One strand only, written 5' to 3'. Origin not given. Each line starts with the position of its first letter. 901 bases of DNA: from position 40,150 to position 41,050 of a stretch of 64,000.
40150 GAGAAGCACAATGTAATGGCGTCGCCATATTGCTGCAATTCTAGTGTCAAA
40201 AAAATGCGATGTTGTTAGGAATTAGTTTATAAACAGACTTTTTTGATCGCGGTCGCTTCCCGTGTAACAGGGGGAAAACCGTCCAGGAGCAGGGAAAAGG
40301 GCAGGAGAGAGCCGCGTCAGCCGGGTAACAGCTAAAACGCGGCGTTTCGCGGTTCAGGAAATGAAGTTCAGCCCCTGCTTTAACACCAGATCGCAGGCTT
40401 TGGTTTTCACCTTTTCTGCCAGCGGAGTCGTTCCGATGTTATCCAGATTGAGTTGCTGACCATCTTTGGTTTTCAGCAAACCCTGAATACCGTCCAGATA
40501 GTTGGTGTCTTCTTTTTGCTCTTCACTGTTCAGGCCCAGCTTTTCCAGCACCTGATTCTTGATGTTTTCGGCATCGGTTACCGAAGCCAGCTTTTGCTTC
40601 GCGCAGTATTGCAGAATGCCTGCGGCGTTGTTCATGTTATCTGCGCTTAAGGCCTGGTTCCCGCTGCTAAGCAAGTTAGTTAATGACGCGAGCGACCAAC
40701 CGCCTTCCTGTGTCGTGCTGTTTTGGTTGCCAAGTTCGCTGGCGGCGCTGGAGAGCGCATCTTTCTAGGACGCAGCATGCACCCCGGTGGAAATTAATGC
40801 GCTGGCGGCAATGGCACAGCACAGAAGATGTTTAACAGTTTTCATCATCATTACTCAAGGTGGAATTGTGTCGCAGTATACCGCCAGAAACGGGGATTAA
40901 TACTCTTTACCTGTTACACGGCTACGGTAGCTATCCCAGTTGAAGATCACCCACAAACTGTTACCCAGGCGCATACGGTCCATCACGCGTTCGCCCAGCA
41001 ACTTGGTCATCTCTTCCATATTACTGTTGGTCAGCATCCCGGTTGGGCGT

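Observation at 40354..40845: In-frame amber codon in yjjA immediately after the signal peptide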

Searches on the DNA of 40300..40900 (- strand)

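Call 4: search_dna_similar(query=window:40300-40900:-, collection=ecoli_genomes, mode=near, max_rows=40)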
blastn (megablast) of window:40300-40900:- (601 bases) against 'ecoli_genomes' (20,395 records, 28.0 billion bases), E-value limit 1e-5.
Records with a match: 5424; places in all: 5429; records where one place covers at least 80% of the query: 5423.
Genomes with a match: 5424 of 5426; with a place that covers at least 80% of the query: 5423. Places per genome that has any: lowest 1, median 1, highest 2. On chromosomes: 5426 places; on plasmids: 3.
Best place of each record, by identity: >=99% 2073; 95-99% 3348; 80-90% 3.
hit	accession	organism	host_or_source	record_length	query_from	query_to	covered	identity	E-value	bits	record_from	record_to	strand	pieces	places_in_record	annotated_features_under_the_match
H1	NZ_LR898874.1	Escherichia coli strain MSB1_4I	Homo sapiens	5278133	1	601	100%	100.0%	0e+0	1110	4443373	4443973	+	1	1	yjjA: DUF2501 domain-containing protein YjjA | dnaC: DNA replication protein DnaC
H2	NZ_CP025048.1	Escherichia coli strain SC516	Chicken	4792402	1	601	100%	99.8%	0e+0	1105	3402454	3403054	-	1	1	yjjA: DUF2501 domain-containing protein YjjA | dnaC: DNA replication protein DnaC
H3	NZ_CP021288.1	Escherichia coli strain PA45B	Homo sapiens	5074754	1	601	100%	99.8%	0e+0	1105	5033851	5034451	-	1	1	yjjA: DUF2501 domain-containing protein YjjA | dnaC: DNA replication protein DnaC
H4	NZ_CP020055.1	Escherichia coli strain AR_0069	missing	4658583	1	601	100%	99.8%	0e+0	1105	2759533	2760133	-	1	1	yjjA: DUF2501 domain-containing protein YjjA | dnaC: DNA replication protein DnaC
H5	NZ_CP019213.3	Escherichia coli strain WCHEC050613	Sewage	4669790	1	601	100%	99.8%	0e+0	1105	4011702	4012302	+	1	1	yjjA: DUF2501 domain-containing protein YjjA | dnaC: DNA replication protein DnaC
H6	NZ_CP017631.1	Escherichia coli strain SLK172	Homo sapiens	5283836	1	601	100%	99.8%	0e+0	1105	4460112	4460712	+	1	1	yjjA: DUF2501 domain-containing protein YjjA | dnaC: DNA replication protein DnaC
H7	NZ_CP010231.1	Escherichia coli strain S30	not applicable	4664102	1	601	100%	99.8%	0e+0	1105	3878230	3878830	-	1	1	yjjA: DUF2501 domain-containing protein YjjA | dnaC: DNA replication protein DnaC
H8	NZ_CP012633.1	Escherichia coli strain SF-166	Homo sapiens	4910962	1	601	100%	99.8%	0e+0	1105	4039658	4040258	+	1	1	yjjA: DUF2501 domain-containing protein YjjA | dnaC: DNA replication protein DnaC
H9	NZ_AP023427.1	Escherichia coli strain HUE1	-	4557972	1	601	100%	99.8%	0e+0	1105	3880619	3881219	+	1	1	yjjA: DUF2501 domain-containing protein YjjA | dnaC: DNA replication protein DnaC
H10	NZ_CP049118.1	Escherichia coli strain EC931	Homo sapiens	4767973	1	601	100%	99.8%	0e+0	1105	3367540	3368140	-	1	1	yjjA: DUF2501 domain-containing protein YjjA | dnaC: DNA replication protein DnaC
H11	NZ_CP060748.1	Escherichia coli strain EC96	Homo sapiens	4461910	1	601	100%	99.8%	0e+0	1105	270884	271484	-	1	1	yjjA: DUF2501 domain-containing protein YjjA | dnaC: DNA replication protein DnaC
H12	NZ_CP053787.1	Escherichia coli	Wild boar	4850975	1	601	100%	99.8%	0e+0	1105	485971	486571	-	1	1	yjjA: DUF2501 domain-containing protein YjjA | dnaC: DNA replication protein DnaC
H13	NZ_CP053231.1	Escherichia coli strain SCU-306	Homo sapiens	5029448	1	601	100%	99.8%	0e+0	1105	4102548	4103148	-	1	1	yjjA: DUF2501 domain-containing protein YjjA | dnaC: DNA replication protein DnaC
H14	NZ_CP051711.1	Escherichia coli strain SCU-123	Homo sapiens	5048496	1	601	100%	99.8%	0e+0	1105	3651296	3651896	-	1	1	yjjA: DUF2501 domain-containing protein YjjA | dnaC: DNA replication protein DnaC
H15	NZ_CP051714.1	Escherichia coli strain SCU-122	Homo sapiens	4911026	1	601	100%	99.8%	0e+0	1105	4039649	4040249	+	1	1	yjjA: DUF2501 domain-containing protein YjjA | dnaC: DNA replication protein DnaC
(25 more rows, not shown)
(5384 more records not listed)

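Call 5: get_annotated_region(hit=H1, flank=3000)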
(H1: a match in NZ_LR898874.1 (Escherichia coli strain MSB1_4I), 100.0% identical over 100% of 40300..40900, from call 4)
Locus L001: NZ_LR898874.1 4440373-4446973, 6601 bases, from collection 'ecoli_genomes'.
description: Escherichia coli strain MSB1_4I isolate MSB1_4I chromosome 1, complete sequence
organism: Escherichia coli strain MSB1_4I (NCBI taxid 562)
replicon: chromosome; assembly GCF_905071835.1
host: Homo sapiens; source: rectal swab; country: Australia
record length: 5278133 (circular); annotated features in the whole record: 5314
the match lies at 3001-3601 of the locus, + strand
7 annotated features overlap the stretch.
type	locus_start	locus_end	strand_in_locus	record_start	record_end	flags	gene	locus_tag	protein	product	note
CDS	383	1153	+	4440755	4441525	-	yjjP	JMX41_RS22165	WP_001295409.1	threonine/serine ThrE exporter family protein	-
CDS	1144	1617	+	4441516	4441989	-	yjjB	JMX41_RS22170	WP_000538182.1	threonine/serine exporter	-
CDS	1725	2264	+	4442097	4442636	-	dnaT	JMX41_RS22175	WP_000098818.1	primosomal protein DnaT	-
CDS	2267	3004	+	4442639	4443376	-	dnaC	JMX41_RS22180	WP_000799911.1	DNA replication protein DnaC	-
CDS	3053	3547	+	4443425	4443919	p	yjjA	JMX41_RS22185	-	DUF2501 domain-containing protein YjjA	internal stop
CDS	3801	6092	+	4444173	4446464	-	opgB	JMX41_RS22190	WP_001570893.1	phosphatidylglycerol--membrane-oligosaccharide glycerophosphotransferase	-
CDS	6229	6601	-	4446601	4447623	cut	lgoD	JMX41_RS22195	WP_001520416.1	L-galactonate oxidoreductase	-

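Call 6: get_annotated_region(hit=H2, flank=1000)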
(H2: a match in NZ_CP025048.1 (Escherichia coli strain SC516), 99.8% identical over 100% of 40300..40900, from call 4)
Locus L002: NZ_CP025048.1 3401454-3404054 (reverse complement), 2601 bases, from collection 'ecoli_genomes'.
description: Escherichia coli strain SC516 chromosome, complete genome
organism: Escherichia coli strain SC516 (NCBI taxid 562)
replicon: chromosome; assembly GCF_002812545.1
host: Chicken; source: liver; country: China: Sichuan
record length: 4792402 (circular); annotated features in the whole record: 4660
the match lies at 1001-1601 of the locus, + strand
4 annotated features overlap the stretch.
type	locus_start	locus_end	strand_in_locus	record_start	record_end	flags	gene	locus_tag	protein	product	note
CDS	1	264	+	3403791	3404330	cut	dnaT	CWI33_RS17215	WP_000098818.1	primosomal protein DnaT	-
CDS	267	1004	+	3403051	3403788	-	dnaC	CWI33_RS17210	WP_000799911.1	DNA replication protein DnaC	-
CDS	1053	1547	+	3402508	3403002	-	yjjA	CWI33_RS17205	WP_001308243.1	DUF2501 domain-containing protein YjjA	-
CDS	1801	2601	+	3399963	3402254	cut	opgB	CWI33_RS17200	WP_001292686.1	phosphatidylglycerol--membrane-oligosaccharide glycerophosphotransferase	-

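Call 7: get_annotated_region(hit=H6, flank=1000)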
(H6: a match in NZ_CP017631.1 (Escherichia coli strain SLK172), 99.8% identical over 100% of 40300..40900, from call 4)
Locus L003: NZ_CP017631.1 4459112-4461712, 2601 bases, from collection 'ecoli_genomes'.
description: Escherichia coli strain SLK172 chromosome, complete genome
organism: Escherichia coli strain SLK172 (NCBI taxid 562)
replicon: chromosome; assembly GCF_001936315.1
host: Homo sapiens; source: feces; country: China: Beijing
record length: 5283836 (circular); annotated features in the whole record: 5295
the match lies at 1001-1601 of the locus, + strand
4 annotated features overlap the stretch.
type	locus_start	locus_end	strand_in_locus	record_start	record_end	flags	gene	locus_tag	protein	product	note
CDS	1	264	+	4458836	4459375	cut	dnaT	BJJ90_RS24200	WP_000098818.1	primosomal protein DnaT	-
CDS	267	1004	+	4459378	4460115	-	dnaC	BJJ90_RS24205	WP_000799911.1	DNA replication protein DnaC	-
CDS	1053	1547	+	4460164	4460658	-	yjjA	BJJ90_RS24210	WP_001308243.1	DUF2501 domain-containing protein YjjA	-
CDS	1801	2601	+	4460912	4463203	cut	opgB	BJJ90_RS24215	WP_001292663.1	phosphatidylglycerol--membrane-oligosaccharide glycerophosphotransferase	-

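Call 9: search_dna_similar(query=window:40736-40796:-, collection=ecoli_genomes, mode=near, max_rows=30)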
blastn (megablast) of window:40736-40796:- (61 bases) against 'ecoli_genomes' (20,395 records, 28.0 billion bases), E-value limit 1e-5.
Records with a match: 5416; places in all: 5418; records where one place covers at least 80% of the query: 5416.
Genomes with a match: 5416 of 5426; with a place that covers at least 80% of the query: 5416. Places per genome that has any: lowest 1, median 1, highest 2. On chromosomes: 5415 places; on plasmids: 3.
Best place of each record, by identity: >=99% 1; 95-99% 5272; 90-95% 143.
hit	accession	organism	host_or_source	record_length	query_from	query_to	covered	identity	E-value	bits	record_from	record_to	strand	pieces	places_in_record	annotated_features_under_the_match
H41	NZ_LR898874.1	Escherichia coli strain MSB1_4I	Homo sapiens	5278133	1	61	100%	100.0%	5e-23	113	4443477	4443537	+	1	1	yjjA: DUF2501 domain-containing protein YjjA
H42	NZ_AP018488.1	Escherichia coli O157:H7 strain PV15-279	Homo sapiens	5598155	1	61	100%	98.4%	2e-21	108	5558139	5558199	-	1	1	yjjA: DUF2501 domain-containing protein YjjA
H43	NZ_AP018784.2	Escherichia coli strain SK1144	-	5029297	1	61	100%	98.4%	2e-21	108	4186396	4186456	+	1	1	yjjA: DUF2501 domain-containing protein YjjA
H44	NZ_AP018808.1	Escherichia coli strain E2865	Bos taurus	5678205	1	61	100%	98.4%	2e-21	108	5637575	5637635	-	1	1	yjjA: DUF2501 domain-containing protein YjjA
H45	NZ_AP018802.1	Escherichia coli strain E2863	Bos taurus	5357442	1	61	100%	98.4%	2e-21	108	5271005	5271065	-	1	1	yjjA: DUF2501 domain-containing protein YjjA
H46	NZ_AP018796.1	Escherichia coli strain E2855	Bos taurus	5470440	1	61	100%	98.4%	2e-21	108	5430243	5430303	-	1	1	yjjA: DUF2501 domain-containing protein YjjA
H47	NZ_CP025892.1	Escherichia coli strain 503025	Homo sapiens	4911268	1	61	100%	98.4%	2e-21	108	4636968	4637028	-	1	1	yjjA: DUF2501 domain-containing protein YjjA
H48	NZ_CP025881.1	Escherichia coli strain 503440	Homo sapiens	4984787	1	61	100%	98.4%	2e-21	108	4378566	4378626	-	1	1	yjjA: DUF2501 domain-containing protein YjjA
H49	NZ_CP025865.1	Escherichia coli strain 504211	Homo sapiens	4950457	1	61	100%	98.4%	2e-21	108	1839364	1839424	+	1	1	yjjA: DUF2501 domain-containing protein YjjA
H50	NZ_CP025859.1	Escherichia coli strain 504239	Homo sapiens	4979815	1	61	100%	98.4%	2e-21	108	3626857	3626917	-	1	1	yjjA: DUF2501 domain-containing protein YjjA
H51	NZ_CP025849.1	Escherichia coli strain 600468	Homo sapiens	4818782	1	61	100%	98.4%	2e-21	108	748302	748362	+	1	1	yjjA: DUF2501 domain-containing protein YjjA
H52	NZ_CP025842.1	Escherichia coli strain 720632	Homo sapiens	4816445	1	61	100%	98.4%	2e-21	108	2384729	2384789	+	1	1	yjjA: DUF2501 domain-containing protein YjjA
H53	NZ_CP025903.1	Escherichia coli strain 300709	Homo sapiens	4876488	1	61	100%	98.4%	2e-21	108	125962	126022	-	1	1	yjjA: DUF2501 domain-containing protein YjjA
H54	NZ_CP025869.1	Escherichia coli strain 503829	Homo sapiens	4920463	1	61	100%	98.4%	2e-21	108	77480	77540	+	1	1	yjjA: DUF2501 domain-containing protein YjjA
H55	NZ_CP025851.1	Escherichia coli strain 510016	Homo sapiens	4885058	1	61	100%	98.4%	2e-21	108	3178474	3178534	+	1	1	yjjA: DUF2501 domain-containing protein YjjA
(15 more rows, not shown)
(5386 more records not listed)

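Call 33: search_dna_similar(query=L008:2950-3010:+, collection=ecoli_genomes, mode=near, max_rows=60)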
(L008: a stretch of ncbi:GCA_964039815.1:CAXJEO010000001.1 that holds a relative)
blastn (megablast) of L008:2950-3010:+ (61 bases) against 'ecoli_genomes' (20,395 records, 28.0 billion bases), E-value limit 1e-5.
Records with a match: 5415; places in all: 5416; records where one place covers at least 80% of the query: 5415.
Genomes with a match: 5415 of 5426; with a place that covers at least 80% of the query: 5415. Places per genome that has any: lowest 1, median 1, highest 2. On chromosomes: 5413 places; on plasmids: 3.
Best place of each record, by identity: 95-99% 5412; 90-95% 3.
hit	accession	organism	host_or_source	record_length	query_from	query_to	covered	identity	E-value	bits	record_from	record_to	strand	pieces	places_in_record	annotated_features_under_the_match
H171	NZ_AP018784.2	Escherichia coli strain SK1144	-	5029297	1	61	100%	98.4%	2e-21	108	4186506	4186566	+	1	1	yjjA: DUF2501 domain-containing protein YjjA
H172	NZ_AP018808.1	Escherichia coli strain E2865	Bos taurus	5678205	1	61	100%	98.4%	2e-21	108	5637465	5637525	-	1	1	yjjA: DUF2501 domain-containing protein YjjA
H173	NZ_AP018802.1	Escherichia coli strain E2863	Bos taurus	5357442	1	61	100%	98.4%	2e-21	108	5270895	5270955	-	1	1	yjjA: DUF2501 domain-containing protein YjjA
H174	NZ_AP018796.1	Escherichia coli strain E2855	Bos taurus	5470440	1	61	100%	98.4%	2e-21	108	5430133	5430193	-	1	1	yjjA: DUF2501 domain-containing protein YjjA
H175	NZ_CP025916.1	Escherichia coli strain 120899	Homo sapiens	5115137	1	61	100%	98.4%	2e-21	108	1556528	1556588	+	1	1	yjjA: DUF2501 domain-containing protein YjjA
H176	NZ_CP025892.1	Escherichia coli strain 503025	Homo sapiens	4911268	1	61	100%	98.4%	2e-21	108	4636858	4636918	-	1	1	yjjA: DUF2501 domain-containing protein YjjA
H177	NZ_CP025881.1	Escherichia coli strain 503440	Homo sapiens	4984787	1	61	100%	98.4%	2e-21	108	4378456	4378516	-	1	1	yjjA: DUF2501 domain-containing protein YjjA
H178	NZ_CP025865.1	Escherichia coli strain 504211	Homo sapiens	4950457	1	61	100%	98.4%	2e-21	108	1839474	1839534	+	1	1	yjjA: DUF2501 domain-containing protein YjjA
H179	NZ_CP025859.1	Escherichia coli strain 504239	Homo sapiens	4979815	1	61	100%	98.4%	2e-21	108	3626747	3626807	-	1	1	yjjA: DUF2501 domain-containing protein YjjA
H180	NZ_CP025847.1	Escherichia coli strain 602354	Homo sapiens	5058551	1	61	100%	98.4%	2e-21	108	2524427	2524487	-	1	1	yjjA: DUF2501 domain-containing protein YjjA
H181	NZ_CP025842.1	Escherichia coli strain 720632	Homo sapiens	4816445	1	61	100%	98.4%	2e-21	108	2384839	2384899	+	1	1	yjjA: DUF2501 domain-containing protein YjjA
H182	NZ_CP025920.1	Escherichia coli strain 103605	Homo sapiens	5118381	1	61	100%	98.4%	2e-21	108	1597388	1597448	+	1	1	yjjA: DUF2501 domain-containing protein YjjA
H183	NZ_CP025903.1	Escherichia coli strain 300709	Homo sapiens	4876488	1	61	100%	98.4%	2e-21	108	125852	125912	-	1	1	yjjA: DUF2501 domain-containing protein YjjA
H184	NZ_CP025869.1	Escherichia coli strain 503829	Homo sapiens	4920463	1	61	100%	98.4%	2e-21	108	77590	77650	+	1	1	yjjA: DUF2501 domain-containing protein YjjA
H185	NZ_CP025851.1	Escherichia coli strain 510016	Homo sapiens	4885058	1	61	100%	98.4%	2e-21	108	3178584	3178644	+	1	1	yjjA: DUF2501 domain-containing protein YjjA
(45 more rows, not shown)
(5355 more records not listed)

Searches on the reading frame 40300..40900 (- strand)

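Call 25: search_protein_families(library=pfam, proteins=[L002:1053-1544:+], max_evalue=0.01)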
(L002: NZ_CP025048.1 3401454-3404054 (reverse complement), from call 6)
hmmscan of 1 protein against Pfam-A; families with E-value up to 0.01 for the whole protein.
L002:1053-1544:+ (164 aa): 1 family
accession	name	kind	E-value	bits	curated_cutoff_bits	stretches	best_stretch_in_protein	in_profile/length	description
PF10696.14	DUF2501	-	4e-31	107.5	21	1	84-162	1-78/78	Protein of unknown function (DUF2501)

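Call 63: search_solved_structures(query=L002:1053-1544:+, max_evalue=1)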
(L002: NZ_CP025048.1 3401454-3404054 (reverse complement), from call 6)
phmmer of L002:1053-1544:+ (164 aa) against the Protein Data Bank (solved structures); distinct sequences matched with E-value up to 1: 4.
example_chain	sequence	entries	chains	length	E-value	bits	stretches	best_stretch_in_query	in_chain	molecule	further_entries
8iwh_O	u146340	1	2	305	0.087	16.2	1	13-133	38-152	Oxygen-evolving enhancer protein 1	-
6msw_A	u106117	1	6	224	0.18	15.2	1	118-163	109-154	Deoxyribose-phosphate aldolase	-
6d33_A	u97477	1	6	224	0.18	15.1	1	118-163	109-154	Deoxyribose-phosphate aldolase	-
5wt7_A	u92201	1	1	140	0.75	13.1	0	117-160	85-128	Periostin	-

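Call 82: search_protein_families(library=ncbifam, proteins=[L002:1053-1544:+], max_evalue=0.01)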
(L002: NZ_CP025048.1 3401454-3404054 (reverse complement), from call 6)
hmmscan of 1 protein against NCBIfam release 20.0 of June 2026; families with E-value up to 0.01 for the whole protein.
L002:1053-1544:+ (164 aa): 5 families
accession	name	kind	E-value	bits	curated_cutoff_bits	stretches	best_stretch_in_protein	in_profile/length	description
NF008663.0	PRK11667.1-1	equivalog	8e-110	364.2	277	1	1-164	2-165/165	hypothetical protein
NF008666.0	PRK11667.1-4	equivalog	1e-77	259.4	201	1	2-164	1-153/153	hypothetical protein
NF008664.0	PRK11667.1-2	equivalog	3.9e-44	150.5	232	1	3-163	2-161/163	hypothetical protein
NF008665.0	PRK11667.1-3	equivalog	6.2e-23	81.5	149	1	3-160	5-151/154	hypothetical protein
NF008667.0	PRK11667.1-5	equivalog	6.3e-11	42.5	221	1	10-159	10-153/157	hypothetical protein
